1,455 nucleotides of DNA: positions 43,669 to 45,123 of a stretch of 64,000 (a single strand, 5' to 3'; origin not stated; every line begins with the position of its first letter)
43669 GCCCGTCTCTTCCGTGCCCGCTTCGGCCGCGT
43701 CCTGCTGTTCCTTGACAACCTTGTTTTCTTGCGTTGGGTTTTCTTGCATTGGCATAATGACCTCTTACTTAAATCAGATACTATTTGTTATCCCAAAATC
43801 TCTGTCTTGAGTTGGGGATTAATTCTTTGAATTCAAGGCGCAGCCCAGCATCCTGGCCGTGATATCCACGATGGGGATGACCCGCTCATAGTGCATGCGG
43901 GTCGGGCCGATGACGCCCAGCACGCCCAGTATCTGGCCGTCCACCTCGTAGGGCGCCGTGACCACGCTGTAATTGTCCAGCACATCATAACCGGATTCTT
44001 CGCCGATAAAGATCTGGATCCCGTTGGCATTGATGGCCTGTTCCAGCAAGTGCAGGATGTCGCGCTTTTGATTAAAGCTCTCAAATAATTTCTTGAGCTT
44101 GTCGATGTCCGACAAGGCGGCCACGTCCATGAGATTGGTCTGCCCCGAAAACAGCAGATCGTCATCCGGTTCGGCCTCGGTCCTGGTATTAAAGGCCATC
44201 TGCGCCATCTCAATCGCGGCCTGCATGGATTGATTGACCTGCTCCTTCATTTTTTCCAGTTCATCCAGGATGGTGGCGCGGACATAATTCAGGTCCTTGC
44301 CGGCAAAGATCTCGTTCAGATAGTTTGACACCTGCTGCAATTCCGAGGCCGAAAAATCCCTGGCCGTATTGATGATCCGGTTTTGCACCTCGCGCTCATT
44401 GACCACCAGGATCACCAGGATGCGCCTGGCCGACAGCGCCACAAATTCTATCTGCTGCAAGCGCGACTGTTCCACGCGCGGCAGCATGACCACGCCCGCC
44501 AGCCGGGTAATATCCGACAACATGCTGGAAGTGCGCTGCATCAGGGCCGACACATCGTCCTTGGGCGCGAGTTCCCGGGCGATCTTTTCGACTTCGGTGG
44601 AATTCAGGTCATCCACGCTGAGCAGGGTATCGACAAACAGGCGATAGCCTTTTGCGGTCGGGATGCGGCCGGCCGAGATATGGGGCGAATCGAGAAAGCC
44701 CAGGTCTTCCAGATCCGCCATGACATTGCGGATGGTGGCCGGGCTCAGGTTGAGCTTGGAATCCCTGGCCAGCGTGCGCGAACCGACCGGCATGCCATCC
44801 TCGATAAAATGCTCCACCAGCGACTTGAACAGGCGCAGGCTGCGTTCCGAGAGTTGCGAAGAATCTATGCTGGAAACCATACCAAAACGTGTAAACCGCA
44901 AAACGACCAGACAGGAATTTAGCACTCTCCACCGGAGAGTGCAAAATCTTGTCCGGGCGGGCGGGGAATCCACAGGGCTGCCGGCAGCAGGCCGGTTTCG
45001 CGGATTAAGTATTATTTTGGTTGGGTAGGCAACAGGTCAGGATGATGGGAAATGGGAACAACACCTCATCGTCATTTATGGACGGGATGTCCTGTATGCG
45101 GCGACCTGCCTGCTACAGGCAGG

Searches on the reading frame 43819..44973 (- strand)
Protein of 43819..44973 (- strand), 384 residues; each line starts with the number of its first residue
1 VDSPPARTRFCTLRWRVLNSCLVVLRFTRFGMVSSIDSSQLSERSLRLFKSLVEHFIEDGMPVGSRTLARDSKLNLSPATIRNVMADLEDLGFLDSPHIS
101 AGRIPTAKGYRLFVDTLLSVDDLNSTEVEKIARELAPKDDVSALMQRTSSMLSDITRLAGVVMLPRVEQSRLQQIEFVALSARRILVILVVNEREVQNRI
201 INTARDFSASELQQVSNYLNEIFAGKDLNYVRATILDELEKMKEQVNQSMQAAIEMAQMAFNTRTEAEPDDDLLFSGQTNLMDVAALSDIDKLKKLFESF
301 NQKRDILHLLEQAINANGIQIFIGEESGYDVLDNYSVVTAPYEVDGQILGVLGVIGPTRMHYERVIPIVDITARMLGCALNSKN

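Call 73: search_protein_families(library=pfam, proteins=[window:43819-44973:-], max_evalue=0.0001)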
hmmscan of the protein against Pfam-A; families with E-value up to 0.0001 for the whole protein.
window:43819-44973:- (384 aa): 1 family
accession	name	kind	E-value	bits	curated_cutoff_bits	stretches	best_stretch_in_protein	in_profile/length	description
PF01628.27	HrcA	-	4.7e-64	216.7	22.2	1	143-366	2-215/215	HrcA protein C terminal domain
